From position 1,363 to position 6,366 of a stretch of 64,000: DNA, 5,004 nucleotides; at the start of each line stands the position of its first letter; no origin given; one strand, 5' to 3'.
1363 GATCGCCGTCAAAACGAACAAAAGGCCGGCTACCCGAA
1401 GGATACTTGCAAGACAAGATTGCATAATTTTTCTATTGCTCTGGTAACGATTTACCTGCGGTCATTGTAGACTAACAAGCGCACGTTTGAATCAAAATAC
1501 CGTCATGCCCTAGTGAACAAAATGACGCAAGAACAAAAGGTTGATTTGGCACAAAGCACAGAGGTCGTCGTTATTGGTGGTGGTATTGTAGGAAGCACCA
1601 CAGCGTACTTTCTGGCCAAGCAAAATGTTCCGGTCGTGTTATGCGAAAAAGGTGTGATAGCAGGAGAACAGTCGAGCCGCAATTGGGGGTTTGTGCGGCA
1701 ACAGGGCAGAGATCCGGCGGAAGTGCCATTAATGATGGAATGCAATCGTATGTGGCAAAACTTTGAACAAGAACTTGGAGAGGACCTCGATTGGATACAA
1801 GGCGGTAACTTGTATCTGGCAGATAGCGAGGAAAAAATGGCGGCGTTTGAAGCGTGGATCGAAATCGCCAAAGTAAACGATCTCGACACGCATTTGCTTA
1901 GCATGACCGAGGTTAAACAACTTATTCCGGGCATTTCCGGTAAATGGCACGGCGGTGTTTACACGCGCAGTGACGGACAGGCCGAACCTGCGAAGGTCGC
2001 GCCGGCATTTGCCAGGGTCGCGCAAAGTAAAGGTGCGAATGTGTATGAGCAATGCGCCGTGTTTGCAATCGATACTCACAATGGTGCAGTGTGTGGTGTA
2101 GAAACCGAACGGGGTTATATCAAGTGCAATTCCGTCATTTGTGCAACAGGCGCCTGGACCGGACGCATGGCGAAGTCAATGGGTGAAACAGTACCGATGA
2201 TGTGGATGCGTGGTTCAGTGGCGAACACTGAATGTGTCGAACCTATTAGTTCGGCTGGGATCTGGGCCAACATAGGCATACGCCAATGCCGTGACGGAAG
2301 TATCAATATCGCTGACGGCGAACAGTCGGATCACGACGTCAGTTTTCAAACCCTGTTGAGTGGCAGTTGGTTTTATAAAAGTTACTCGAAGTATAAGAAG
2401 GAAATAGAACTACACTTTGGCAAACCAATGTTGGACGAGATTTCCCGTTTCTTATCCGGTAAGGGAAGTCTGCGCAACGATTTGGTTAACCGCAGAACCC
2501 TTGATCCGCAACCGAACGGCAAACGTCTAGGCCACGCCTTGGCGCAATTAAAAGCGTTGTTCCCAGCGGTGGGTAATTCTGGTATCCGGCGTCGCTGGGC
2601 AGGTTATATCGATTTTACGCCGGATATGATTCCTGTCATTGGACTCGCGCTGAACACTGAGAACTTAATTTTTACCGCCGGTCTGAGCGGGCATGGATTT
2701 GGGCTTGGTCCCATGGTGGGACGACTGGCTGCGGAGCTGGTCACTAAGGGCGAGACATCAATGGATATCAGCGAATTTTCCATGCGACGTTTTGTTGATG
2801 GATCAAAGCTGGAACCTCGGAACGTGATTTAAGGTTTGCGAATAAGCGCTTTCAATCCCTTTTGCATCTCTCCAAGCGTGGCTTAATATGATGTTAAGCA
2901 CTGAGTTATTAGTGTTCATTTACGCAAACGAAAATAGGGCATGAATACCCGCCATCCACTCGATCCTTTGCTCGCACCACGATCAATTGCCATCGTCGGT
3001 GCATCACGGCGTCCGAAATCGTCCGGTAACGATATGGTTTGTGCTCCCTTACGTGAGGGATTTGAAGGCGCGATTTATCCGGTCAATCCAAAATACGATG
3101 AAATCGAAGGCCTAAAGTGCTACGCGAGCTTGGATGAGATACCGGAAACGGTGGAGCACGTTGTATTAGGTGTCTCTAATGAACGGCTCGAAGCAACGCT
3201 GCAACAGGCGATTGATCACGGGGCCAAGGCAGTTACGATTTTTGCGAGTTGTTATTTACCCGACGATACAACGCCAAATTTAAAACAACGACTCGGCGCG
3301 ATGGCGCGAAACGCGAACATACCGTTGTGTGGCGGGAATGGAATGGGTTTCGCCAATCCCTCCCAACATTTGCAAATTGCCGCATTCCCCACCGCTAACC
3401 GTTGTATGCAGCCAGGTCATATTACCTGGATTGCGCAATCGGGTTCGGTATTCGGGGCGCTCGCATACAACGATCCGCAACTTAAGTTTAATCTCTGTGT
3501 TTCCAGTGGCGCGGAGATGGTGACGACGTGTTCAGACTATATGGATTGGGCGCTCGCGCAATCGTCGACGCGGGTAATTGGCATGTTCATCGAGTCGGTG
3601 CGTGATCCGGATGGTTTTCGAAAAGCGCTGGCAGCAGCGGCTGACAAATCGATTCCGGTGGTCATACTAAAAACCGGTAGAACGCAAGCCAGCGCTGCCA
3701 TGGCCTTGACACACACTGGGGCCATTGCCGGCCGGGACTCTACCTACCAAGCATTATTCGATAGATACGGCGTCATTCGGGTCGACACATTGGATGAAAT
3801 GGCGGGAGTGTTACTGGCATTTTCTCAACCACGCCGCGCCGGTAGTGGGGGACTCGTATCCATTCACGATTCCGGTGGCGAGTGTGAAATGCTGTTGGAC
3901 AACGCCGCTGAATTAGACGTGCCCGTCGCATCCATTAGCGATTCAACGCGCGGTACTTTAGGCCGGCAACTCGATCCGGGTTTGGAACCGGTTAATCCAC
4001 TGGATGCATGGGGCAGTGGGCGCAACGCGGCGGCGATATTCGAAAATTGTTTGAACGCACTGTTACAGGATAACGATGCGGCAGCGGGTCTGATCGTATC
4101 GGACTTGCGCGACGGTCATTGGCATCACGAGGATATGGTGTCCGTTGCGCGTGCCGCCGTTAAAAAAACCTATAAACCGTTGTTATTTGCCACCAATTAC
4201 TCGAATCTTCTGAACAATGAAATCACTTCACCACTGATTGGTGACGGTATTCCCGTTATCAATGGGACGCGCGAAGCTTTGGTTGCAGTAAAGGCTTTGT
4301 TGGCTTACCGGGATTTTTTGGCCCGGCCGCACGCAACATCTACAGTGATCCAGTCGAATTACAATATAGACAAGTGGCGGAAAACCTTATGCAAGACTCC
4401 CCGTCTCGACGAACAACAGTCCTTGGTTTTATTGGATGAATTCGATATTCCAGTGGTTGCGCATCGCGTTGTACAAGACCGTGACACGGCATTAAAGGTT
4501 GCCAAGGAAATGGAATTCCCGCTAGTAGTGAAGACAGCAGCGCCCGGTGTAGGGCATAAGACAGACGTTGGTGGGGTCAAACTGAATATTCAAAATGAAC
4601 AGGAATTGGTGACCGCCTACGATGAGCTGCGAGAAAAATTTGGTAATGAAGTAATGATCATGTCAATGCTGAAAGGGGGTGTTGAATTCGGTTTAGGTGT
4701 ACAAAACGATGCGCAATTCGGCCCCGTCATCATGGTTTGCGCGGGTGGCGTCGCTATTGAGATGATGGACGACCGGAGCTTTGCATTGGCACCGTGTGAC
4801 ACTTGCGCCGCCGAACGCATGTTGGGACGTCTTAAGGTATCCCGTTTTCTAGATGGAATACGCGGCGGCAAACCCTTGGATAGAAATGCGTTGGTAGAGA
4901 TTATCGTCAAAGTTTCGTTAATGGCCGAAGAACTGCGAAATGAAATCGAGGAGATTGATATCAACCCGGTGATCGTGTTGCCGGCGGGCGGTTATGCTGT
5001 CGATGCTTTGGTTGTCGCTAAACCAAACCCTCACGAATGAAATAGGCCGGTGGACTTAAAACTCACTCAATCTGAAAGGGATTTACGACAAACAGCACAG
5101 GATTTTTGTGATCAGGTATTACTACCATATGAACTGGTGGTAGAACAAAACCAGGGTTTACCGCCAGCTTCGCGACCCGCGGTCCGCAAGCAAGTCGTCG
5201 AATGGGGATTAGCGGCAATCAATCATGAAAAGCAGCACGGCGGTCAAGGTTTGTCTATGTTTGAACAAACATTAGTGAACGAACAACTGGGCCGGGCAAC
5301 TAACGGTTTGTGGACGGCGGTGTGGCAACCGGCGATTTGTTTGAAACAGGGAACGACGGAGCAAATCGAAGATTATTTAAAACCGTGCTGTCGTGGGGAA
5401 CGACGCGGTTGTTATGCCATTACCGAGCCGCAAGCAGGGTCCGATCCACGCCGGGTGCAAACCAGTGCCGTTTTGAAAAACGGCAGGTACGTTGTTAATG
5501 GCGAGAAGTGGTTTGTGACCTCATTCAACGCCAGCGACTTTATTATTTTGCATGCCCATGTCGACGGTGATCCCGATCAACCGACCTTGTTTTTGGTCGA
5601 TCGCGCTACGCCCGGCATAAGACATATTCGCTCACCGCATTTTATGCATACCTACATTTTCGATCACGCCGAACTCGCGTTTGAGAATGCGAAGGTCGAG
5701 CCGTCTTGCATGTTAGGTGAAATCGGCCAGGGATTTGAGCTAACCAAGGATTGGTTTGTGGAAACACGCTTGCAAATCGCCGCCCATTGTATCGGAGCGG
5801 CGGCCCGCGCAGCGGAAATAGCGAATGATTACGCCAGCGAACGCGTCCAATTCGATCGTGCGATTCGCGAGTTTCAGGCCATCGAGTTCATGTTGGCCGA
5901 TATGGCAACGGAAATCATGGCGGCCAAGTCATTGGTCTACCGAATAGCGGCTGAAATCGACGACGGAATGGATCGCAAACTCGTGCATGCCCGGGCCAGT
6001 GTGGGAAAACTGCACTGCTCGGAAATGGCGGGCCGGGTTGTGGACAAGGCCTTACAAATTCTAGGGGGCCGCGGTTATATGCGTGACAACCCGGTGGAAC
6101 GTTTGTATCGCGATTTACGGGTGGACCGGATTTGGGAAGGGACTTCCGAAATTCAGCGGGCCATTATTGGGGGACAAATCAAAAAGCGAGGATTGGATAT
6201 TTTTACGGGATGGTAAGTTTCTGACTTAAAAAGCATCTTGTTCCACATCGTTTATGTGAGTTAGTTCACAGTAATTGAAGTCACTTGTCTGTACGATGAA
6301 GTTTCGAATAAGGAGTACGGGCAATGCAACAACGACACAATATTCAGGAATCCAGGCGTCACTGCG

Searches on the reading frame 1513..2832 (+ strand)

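Call 25: search_protein_families(library=ncbifam, proteins=[window:1513-2832:+], max_evalue=1e-10)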
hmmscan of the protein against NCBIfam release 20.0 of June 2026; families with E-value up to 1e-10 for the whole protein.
window:1513-2832:+ (439 aa): 15 families
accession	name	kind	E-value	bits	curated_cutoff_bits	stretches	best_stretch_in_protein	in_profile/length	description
TIGR01373.1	soxB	subfamily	7.3e-43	146.9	529.45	1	14-254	29-278/407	sarcosine oxidase subunit beta family protein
NF008425.0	PRK11259.1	equivalog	1.9e-37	129.1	257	2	14-227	3-216/377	N-methyl-L-tryptophan oxidase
TIGR02352.1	thiamin_ThiO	equivalog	1.5e-36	126.2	250.8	1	18-237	1-228/351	glycine oxidase ThiO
TIGR01377.1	soxA_mon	subfamily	4e-36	124.6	479.65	2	17-246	2-230/381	amino oxidase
NF001933.0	PRK00711.1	subfamily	3e-26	92.4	383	1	81-234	119-275/429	D-amino acid dehydrogenase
NF050086.1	pipecolate_AmaA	exception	9.2e-22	77.2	600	1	3-218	13-239/425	L-pipecolate oxidase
TIGR03364.1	HpnW_proposed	hypoth_equivalog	1.9e-20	73.3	285.1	1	16-215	1-196/365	TIGR03364 family FAD-dependent oxidoreductase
TIGR03329.1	Phn_aa_oxid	hypoth_equivalog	1.1e-17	64.1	632.8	0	83-225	107-246/460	putative aminophosphonate oxidoreductase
TIGR03377.1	glycerol3P_GlpA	equivalog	1.9e-17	63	552.8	1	17-236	1-224/530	anaerobic glycerol-3-phosphate dehydrogenase subunit GlpA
NF009074.0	PRK12409.1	equivalog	7.4e-17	61.6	494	0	88-234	125-276/410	D-amino acid dehydrogenase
NF008726.1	PRK11728.1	equivalog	1.2e-15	57.3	299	1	17-227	2-213/389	L-2-hydroxyglutarate oxidase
NF033460.1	glycerol3P_ox_II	equivalog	2.7e-15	56.4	460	1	16-224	2-216/361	type 2 glycerol-3-phosphate oxidase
NF008313.0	PRK11101.1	equivalog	3.1e-13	49.1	425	1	13-236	6-233/548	anaerobic glycerol-3-phosphate dehydrogenase subunit A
NF002480.1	PRK01747.1-1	equivalog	1.5e-11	43.4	540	1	10-239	243-473/645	bifunctional tRNA (5-methylaminomethyl-2-thiouridine)(34)-methyltransferase MnmC2/FAD-dependent 5-carboxymethylaminomethyl-2-thiouridine(34)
TIGR03197.1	MnmC_Cterm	equivalog_domain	4.2e-11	42.6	174.2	1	18-238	2-223/400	FAD-dependent 5-carboxymethylaminomethyl-2-thiouridine(34) oxidoreductase MnmC1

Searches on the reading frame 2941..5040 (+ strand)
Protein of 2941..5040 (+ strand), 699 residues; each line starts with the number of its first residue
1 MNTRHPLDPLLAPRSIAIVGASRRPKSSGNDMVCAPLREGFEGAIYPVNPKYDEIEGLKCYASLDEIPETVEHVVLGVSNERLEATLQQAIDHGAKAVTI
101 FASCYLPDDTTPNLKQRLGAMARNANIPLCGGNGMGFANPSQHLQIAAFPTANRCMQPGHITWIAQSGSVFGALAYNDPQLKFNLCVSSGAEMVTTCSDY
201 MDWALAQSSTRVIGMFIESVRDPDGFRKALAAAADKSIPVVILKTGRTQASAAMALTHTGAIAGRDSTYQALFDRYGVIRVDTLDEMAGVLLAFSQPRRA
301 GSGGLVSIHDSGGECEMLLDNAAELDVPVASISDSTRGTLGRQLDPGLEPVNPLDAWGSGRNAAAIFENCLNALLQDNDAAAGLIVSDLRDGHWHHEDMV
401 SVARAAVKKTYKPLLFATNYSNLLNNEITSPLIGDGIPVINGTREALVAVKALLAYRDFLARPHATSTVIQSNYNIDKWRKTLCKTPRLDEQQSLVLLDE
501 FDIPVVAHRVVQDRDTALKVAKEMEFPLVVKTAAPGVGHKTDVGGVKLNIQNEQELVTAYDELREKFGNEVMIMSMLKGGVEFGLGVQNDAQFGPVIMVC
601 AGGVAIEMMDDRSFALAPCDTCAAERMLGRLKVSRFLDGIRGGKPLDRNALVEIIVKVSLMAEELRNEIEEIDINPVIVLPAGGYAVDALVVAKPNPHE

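Call 25: search_protein_families(library=ncbifam, proteins=[window:2941-5040:+], max_evalue=1e-10)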
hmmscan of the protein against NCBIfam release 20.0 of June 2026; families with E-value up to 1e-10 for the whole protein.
window:2941-5040:+ (699 aa): 4 families
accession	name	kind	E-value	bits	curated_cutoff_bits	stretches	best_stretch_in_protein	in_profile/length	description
NF045494.1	AcCoALig_Archglob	equivalog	5.1e-94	316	1200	2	8-455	219-661/665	acetate--CoA ligase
NF045492.1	HydPropCoALig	equivalog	2.2e-91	307.3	1300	2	7-454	248-694/700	3-hydroxypropionate--CoA ligase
NF045493.1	HydDutCoALig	equivalog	2.7e-91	307.2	1300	1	9-683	5-686/698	4-hydroxybutyrate--CoA ligase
TIGR02717.1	AcCoA-syn-alpha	equivalog_domain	1.2e-74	251.7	567.15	1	7-456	1-446/447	acetate--CoA ligase alpha subunit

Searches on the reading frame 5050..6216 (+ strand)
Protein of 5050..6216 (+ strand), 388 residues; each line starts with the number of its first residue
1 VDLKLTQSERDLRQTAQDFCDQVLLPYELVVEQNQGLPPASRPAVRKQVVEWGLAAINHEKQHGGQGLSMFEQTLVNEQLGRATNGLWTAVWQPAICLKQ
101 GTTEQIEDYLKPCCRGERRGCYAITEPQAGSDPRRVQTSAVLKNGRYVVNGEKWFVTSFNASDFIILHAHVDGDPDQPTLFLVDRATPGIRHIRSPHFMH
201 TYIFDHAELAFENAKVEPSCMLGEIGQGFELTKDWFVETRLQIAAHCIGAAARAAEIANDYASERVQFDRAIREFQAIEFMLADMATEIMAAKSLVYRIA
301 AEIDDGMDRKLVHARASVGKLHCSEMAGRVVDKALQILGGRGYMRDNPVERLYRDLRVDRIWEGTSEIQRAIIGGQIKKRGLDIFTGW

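Call 25: search_protein_families(library=ncbifam, proteins=[window:5050-6216:+], max_evalue=1e-10)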
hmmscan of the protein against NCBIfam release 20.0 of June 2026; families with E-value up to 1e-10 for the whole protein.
window:5050-6216:+ (388 aa): 19 families
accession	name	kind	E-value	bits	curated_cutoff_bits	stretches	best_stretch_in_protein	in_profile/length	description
NF042972.1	AcrlCoAredClosAcrC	equivalog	2.5e-74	250.2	640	1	1-377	1-376/378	acryloyl-CoA reductase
NF058590.1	AcCoDHFadEBacil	equivalog_domain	1.5e-65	221.8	600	1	5-382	21-415/586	acyl-CoA dehydrogenase FadE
NF008997.0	PRK12341.1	equivalog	1.7e-56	191.9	537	1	46-379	43-378/382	acyl-CoA dehydrogenase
NF002885.1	PRK03354.1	equivalog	1.3e-54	185.7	540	1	47-378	44-374/378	crotonobetainyl-CoA dehydrogenase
NF042439.1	SulpropCoADesulf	equivalog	4.4e-54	183.7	600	1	48-378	32-371/379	3-sulfinopropanoyl-CoA desulfinase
NF043006.1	CyhCrbnylCoADH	equivalog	1.4e-52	179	650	1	98-379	98-377/380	cyclohexane-1-carbonyl-CoA dehydrogenase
NF045552.1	GlutCoADH_Des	equivalog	4.1e-49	167.8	470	1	1-374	1-376/387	glutaryl-CoA dehydrogenase Acd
NF053553.1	prodigi_MBC_PigA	equivalog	4.8e-46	157.6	500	1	1-375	1-377/381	prodigiosin MBC biosynthesis dehydrogenase PigA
NF045652.1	ProlPCPDhRedW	equivalog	1.5e-42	145.8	650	1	53-373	44-369/376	L-prolyl-[peptidyl-carrier protein] dehydrogenase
NF052270.1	Staph_DH_FadE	equivalog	5.5e-37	127.4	600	1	98-377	118-393/400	acyl-CoA dehydrogenase FadE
TIGR03207.1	cyc_hxne_CoA_dh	equivalog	1.4e-32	112.9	575.35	1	11-374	7-368/372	cyclohexanecarboxyl-CoA dehydrogenase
NF007000.1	PRK09463.1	subfamily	5.4e-21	74.6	600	1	53-372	86-429/726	acyl-CoA dehydrogenase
TIGR03203.1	pimD_small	equivalog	1.3e-19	70.5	652.7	1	44-354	41-353/378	pimeloyl-CoA dehydrogenase small subunit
NF037942.1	ac_ACP_DH_MbtN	equivalog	1.4e-17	63.6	700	1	79-373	68-361/376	mycobactin biosynthesis acyl-ACP dehydrogenase MbtN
NF008594.0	PRK11561.1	equivalog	7.4e-17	60.8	545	1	123-368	183-430/540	isovaleryl-CoA dehydrogenase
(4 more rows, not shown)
